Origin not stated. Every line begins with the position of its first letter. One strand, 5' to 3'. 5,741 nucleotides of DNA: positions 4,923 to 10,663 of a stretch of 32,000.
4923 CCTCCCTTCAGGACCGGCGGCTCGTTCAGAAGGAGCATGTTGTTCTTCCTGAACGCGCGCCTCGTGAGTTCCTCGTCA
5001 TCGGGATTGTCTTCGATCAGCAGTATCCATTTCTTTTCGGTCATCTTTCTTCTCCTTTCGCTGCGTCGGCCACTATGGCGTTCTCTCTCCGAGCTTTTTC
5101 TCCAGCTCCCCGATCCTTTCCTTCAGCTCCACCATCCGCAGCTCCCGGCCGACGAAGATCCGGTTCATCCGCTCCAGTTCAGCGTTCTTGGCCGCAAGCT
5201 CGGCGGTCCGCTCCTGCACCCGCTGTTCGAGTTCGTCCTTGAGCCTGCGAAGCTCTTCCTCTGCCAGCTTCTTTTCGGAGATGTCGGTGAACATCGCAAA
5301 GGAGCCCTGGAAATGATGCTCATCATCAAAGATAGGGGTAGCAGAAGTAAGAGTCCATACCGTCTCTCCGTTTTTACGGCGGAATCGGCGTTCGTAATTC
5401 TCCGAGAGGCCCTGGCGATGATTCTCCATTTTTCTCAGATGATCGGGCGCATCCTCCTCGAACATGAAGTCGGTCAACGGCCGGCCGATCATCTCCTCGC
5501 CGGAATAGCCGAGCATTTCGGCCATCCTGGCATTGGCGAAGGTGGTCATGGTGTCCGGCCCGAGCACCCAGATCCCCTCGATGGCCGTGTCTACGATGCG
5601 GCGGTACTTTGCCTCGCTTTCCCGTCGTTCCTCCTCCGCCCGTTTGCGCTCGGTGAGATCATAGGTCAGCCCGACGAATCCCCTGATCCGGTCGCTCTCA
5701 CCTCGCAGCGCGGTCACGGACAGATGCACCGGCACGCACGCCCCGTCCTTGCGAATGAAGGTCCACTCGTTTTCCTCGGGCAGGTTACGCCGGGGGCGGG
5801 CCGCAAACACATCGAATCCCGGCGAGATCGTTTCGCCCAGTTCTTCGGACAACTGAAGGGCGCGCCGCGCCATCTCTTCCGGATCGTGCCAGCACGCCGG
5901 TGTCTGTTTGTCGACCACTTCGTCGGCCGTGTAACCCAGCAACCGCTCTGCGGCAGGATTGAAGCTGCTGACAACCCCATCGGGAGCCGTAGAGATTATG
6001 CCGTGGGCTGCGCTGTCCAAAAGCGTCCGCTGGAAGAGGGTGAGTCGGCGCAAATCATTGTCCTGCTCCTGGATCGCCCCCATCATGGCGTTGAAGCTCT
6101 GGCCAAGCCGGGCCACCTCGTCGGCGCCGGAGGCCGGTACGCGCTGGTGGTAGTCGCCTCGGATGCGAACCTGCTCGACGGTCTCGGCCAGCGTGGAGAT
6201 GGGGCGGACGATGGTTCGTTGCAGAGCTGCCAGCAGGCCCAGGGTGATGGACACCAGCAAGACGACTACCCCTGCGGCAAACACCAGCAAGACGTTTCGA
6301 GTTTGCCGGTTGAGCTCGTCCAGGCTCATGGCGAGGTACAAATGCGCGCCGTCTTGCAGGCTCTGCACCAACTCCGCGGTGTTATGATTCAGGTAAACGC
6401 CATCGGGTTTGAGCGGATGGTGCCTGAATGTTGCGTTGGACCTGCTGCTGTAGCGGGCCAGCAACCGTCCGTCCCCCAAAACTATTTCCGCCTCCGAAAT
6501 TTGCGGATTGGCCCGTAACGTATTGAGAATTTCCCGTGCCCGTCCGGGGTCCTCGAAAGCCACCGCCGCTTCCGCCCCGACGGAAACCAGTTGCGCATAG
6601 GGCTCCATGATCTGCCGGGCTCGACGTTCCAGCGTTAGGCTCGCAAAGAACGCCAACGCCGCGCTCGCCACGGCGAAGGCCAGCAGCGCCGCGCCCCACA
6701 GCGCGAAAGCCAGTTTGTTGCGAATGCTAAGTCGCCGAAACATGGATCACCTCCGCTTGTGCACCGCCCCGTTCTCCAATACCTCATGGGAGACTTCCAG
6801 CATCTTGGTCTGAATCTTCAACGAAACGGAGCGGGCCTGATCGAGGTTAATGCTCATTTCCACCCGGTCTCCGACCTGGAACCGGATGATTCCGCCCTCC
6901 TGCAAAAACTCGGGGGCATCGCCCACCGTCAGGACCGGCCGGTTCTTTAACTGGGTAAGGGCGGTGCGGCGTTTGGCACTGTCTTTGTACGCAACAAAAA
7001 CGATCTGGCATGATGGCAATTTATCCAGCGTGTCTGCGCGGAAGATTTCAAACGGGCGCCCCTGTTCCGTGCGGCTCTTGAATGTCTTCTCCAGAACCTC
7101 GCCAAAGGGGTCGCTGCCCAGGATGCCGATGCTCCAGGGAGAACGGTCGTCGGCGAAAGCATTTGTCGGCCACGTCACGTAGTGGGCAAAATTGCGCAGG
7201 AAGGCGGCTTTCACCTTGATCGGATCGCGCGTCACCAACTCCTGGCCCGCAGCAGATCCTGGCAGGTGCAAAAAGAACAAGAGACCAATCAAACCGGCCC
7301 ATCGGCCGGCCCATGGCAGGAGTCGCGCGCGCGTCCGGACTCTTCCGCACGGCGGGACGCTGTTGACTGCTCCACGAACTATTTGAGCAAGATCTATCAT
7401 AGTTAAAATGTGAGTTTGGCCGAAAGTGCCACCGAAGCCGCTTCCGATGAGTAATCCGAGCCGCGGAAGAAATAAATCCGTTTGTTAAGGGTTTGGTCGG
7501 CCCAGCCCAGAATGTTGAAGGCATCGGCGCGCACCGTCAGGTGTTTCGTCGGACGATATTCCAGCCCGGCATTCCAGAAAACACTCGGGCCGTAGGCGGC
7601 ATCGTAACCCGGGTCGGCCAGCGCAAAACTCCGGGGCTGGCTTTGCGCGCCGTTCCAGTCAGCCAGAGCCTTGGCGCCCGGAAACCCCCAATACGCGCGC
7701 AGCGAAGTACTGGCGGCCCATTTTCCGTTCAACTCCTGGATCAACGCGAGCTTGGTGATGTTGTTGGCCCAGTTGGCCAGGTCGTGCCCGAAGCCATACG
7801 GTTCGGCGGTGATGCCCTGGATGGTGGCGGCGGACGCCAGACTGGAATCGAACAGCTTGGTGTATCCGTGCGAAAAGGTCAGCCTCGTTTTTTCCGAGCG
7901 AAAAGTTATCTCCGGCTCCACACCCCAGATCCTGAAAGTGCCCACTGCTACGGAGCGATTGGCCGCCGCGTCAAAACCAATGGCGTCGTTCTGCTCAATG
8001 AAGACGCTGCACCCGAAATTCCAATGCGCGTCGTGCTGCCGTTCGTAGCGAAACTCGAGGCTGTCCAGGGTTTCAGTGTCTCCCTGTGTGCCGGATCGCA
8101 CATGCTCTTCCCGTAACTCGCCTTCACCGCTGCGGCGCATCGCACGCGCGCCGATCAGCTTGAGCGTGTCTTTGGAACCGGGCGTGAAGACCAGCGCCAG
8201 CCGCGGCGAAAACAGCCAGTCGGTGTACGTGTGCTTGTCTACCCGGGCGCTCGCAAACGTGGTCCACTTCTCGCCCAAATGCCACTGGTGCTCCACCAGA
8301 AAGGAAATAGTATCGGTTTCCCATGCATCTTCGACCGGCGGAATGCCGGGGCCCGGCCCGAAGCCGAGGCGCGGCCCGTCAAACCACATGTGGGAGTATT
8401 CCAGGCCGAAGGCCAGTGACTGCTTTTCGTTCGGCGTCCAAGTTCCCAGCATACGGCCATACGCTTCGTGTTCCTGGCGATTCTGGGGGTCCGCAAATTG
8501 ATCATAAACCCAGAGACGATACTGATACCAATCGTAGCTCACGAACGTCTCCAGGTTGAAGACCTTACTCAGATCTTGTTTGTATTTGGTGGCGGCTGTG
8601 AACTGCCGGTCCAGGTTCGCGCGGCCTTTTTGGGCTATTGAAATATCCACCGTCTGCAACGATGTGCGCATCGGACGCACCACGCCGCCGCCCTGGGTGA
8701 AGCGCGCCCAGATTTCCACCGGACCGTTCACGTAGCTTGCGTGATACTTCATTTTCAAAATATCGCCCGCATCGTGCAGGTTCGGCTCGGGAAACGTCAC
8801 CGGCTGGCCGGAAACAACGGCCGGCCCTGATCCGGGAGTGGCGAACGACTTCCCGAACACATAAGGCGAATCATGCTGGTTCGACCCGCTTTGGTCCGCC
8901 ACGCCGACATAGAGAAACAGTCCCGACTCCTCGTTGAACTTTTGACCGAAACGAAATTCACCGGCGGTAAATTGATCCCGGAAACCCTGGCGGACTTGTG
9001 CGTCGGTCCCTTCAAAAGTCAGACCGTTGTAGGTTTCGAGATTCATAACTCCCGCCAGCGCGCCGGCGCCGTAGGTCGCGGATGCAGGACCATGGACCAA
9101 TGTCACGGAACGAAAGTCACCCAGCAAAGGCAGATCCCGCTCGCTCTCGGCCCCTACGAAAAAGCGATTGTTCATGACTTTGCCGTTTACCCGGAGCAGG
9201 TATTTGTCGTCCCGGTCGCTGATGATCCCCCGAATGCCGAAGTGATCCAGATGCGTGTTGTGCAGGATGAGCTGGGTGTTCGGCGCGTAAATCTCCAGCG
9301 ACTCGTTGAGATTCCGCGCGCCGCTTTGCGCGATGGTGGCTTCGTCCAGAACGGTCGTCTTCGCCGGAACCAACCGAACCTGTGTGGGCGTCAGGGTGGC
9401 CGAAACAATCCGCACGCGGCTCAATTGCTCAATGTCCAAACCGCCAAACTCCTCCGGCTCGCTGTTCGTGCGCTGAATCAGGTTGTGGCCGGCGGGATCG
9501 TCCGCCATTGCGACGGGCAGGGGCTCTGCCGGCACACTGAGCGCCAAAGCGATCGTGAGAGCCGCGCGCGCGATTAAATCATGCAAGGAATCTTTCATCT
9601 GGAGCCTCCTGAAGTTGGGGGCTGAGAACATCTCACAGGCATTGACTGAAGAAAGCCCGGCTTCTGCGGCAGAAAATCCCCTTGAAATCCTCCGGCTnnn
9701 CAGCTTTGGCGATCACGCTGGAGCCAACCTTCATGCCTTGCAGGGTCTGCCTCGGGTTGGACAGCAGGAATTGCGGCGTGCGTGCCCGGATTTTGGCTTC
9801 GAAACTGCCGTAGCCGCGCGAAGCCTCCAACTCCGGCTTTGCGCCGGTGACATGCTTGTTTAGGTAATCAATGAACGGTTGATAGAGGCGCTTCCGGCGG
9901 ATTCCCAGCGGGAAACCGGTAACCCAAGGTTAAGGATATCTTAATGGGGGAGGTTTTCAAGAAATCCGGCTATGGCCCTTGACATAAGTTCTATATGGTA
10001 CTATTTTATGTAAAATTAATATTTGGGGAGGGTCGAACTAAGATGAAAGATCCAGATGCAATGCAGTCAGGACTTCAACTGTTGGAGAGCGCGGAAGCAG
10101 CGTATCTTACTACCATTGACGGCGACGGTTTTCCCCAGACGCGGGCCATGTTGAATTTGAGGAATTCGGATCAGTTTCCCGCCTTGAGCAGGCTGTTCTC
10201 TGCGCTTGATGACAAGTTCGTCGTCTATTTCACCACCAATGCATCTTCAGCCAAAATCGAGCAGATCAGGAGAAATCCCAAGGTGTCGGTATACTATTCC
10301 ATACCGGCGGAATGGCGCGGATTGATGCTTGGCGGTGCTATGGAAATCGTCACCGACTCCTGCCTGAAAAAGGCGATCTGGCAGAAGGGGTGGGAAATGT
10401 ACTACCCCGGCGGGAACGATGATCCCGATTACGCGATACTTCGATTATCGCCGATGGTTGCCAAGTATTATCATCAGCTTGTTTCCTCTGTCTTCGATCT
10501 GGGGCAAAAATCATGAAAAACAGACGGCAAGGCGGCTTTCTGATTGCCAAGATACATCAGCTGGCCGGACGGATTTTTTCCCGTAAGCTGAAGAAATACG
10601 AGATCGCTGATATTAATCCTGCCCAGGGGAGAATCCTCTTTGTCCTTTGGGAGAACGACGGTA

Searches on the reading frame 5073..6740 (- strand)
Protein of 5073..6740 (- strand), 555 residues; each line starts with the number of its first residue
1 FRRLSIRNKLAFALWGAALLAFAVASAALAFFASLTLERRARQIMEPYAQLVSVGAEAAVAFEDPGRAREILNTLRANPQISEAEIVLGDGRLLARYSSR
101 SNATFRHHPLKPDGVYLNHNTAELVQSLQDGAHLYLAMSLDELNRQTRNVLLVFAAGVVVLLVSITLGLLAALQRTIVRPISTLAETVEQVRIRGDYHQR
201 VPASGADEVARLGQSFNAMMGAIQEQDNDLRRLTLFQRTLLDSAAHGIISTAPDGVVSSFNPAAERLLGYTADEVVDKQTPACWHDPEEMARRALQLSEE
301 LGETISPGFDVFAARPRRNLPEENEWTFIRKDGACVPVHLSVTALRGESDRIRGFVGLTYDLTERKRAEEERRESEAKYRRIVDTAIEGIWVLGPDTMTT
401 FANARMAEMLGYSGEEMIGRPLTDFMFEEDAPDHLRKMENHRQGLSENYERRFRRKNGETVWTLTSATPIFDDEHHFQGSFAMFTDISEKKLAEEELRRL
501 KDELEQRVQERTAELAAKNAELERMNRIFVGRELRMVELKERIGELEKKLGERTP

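Call 7: search_protein_families(library=pfam, proteins=[window:5073-6740:-], max_evalue=0.00001)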
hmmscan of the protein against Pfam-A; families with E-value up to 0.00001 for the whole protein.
window:5073-6740:- (555 aa): 7 families
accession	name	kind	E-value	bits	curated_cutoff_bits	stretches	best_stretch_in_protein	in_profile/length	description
PF13426.13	PAS_9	-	8.2e-36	122.9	27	2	388-489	2-103/103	PAS domain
PF00989.32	PAS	-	6.7e-33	113.5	22.6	2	378-487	2-113/113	PAS fold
PF08448.16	PAS_4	-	9.2e-19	68.1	23.1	1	387-491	5-109/110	PAS fold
PF08447.18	PAS_3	-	2.7e-18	66.4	25.6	1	400-476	2-81/89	PAS fold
PF17152.10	CHASE8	-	1.1e-17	64.6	27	1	37-109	1-73/102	Periplasmic sensor domain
PF13188.13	PAS_8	-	3.9e-15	55.5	21.8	1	377-433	1-58/65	PAS domain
PF00672.30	HAMP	-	7.1e-14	52.3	25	1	174-225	3-53/53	HAMP domain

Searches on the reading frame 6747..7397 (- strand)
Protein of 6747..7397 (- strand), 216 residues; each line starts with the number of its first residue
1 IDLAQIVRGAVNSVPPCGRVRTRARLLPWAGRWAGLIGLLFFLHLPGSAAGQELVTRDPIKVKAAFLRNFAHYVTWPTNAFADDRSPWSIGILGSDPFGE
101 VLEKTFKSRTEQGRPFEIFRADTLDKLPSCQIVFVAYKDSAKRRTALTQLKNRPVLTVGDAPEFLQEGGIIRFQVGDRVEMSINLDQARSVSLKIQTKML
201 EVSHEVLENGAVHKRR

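Call 7: search_protein_families(library=pfam, proteins=[window:6747-7397:-], max_evalue=0.00001)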
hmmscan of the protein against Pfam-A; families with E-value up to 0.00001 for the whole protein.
window:6747-7397:- (216 aa): 1 family
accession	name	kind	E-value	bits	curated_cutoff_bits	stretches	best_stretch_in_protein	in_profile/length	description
PF13689.11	DUF4154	-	2.9e-41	141.3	24.9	1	61-203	2-142/143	YfiR/HmsC-like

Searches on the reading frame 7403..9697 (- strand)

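Call 7: search_protein_families(library=pfam, proteins=[window:7403-9697:-], max_evalue=0.00001)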
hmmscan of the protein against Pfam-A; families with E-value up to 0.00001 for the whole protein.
window:7403-9697:- (764 aa): 2 families
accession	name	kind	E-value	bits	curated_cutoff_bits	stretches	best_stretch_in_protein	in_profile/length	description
PF00593.30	TonB_dep_Rec_b-barrel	-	2.2e-15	57.9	27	1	363-729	60-436/436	TonB dependent receptor-like, beta-barrel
PF07715.20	Plug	-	1.1e-09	39.1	23.9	1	108-217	3-107/107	TonB-dependent Receptor Plug Domain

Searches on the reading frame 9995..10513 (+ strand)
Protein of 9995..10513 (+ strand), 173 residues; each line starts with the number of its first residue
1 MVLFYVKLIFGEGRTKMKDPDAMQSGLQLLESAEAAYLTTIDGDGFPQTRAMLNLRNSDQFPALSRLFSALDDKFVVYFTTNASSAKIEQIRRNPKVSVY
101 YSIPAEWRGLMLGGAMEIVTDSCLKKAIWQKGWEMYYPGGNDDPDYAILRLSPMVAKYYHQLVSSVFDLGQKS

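Call 7: search_protein_families(library=pfam, proteins=[window:9995-10513:+], max_evalue=0.00001)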
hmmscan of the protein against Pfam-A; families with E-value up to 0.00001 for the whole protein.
window:9995-10513:+ (173 aa): 2 families
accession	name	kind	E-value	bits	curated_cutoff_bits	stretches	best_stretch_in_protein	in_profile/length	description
PF16242.11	Pyrid_ox_like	-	8.2e-16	58.3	28.8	1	70-161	36-127/149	Pyridoxamine 5'-phosphate oxidase like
PF01243.27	PNPOx_N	-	3.8e-13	50.3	28.1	1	28-156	7-116/120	Pyridoxamine 5'-phosphate oxidase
